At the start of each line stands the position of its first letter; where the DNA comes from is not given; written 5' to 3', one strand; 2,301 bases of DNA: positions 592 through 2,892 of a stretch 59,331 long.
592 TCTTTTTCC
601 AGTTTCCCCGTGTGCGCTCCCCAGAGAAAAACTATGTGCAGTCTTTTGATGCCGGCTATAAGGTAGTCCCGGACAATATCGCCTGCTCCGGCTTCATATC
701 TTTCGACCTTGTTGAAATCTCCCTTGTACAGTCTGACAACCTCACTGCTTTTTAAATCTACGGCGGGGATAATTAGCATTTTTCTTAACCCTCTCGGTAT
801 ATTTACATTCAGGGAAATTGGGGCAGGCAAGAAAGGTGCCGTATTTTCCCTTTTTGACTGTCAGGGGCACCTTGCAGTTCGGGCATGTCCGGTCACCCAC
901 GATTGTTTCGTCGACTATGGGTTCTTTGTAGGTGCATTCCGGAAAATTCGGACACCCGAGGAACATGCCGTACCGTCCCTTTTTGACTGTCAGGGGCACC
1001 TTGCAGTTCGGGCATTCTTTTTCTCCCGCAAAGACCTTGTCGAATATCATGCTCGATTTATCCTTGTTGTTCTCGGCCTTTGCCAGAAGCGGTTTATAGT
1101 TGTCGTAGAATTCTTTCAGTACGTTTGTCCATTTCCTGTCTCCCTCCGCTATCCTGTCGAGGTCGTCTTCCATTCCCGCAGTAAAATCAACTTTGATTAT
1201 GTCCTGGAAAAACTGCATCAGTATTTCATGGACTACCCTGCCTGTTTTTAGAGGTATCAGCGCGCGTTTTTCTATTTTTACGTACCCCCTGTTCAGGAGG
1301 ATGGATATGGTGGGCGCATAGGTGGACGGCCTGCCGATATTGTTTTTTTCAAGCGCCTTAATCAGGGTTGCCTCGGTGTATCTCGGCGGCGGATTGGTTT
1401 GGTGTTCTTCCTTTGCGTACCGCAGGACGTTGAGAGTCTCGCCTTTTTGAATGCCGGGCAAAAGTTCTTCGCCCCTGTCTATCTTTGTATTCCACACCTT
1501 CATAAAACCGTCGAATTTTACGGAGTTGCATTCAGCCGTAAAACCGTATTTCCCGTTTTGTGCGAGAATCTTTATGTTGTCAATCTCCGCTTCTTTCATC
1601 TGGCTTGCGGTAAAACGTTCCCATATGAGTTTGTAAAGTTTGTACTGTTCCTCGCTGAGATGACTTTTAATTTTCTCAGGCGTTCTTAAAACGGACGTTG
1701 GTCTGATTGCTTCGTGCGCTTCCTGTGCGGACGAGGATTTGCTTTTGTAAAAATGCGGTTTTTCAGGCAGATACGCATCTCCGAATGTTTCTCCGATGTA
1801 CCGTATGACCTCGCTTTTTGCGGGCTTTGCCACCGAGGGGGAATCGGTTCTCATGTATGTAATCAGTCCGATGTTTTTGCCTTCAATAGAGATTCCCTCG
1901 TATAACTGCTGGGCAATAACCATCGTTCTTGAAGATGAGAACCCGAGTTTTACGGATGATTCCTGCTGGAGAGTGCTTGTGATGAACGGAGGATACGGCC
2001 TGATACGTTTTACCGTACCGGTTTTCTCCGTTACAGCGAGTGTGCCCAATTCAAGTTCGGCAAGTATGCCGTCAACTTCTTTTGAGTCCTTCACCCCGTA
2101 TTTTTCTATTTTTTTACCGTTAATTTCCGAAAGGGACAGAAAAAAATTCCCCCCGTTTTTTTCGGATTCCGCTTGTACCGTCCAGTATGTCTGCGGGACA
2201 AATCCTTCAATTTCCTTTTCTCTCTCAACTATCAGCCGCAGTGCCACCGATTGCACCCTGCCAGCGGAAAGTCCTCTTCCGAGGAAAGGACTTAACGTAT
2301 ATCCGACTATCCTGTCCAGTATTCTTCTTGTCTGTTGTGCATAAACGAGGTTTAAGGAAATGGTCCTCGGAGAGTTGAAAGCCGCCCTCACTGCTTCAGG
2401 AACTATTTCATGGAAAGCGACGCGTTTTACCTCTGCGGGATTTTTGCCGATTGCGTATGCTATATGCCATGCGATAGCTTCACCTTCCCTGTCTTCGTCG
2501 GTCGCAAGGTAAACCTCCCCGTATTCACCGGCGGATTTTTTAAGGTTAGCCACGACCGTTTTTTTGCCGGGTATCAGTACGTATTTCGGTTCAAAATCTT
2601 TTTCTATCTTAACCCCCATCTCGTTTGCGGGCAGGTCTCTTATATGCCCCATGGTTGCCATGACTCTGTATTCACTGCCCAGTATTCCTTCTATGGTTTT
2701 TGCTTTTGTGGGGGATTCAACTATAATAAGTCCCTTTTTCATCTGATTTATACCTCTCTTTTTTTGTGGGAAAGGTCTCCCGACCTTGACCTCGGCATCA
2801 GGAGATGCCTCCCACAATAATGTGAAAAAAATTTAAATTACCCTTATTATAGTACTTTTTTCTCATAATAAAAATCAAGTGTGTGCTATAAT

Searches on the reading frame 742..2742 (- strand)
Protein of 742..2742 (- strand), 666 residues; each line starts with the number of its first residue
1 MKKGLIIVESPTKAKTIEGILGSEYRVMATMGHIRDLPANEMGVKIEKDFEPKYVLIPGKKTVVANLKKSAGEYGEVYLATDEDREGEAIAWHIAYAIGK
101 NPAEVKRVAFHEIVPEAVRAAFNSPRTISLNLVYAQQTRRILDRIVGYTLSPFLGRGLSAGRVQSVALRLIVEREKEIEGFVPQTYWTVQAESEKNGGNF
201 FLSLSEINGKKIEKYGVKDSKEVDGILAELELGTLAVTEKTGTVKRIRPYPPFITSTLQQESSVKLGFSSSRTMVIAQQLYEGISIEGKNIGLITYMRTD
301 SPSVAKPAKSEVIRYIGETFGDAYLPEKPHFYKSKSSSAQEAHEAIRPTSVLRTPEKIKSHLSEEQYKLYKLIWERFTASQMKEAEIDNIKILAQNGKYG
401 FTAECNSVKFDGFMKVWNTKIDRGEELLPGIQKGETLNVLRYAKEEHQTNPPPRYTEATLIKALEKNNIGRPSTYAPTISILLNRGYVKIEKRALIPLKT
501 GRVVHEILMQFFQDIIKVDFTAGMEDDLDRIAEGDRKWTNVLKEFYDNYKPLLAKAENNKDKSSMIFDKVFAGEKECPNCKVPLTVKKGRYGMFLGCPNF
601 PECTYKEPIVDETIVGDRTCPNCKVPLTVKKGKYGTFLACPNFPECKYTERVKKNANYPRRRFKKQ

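Call 86: find_encoding_contigs(protein=window:742-2742:-, flank=10000, max_places=4)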
Protein window:742-2742:- (666 aa): no gene with exactly this product is on record in the collection.
